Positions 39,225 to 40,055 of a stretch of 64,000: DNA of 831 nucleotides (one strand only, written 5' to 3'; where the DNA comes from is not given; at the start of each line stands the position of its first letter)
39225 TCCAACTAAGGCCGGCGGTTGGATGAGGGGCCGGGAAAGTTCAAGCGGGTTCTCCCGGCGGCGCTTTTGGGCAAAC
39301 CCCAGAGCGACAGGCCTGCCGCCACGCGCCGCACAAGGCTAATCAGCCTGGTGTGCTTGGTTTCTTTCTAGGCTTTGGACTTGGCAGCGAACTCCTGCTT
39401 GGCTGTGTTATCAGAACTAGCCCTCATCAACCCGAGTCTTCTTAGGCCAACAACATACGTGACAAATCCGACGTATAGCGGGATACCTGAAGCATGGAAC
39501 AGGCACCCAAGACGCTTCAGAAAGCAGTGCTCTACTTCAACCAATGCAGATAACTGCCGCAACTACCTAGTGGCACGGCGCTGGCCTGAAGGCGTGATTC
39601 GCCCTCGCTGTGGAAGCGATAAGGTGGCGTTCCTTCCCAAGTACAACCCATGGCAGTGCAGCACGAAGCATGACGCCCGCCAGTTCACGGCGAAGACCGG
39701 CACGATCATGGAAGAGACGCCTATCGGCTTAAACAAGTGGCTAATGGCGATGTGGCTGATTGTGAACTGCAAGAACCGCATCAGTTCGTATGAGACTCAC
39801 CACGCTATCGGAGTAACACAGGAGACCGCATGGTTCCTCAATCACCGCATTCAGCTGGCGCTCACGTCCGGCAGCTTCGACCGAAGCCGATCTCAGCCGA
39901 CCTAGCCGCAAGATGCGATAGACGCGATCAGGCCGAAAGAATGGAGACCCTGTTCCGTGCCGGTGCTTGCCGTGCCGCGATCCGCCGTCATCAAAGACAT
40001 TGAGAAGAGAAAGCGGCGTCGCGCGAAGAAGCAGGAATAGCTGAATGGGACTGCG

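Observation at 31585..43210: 2.5-kb near-identical inverted repeats, each encoding an HTH, an RHH protein and a serine recombinase, bracket a 6.6-kb lower-GC segment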

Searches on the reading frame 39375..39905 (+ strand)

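Call 12: search_protein_families(library=pfam, proteins=[window:39375-39905:+], max_evalue=0.01)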
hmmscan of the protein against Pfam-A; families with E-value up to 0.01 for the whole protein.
window:39375-39905:+ (176 aa): 1 family
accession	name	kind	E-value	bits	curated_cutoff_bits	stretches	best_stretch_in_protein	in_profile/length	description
PF12760.12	Zn_ribbon_IS1595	-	5e-06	26.8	25.4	1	59-96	4-41/46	Transposase zinc-ribbon domain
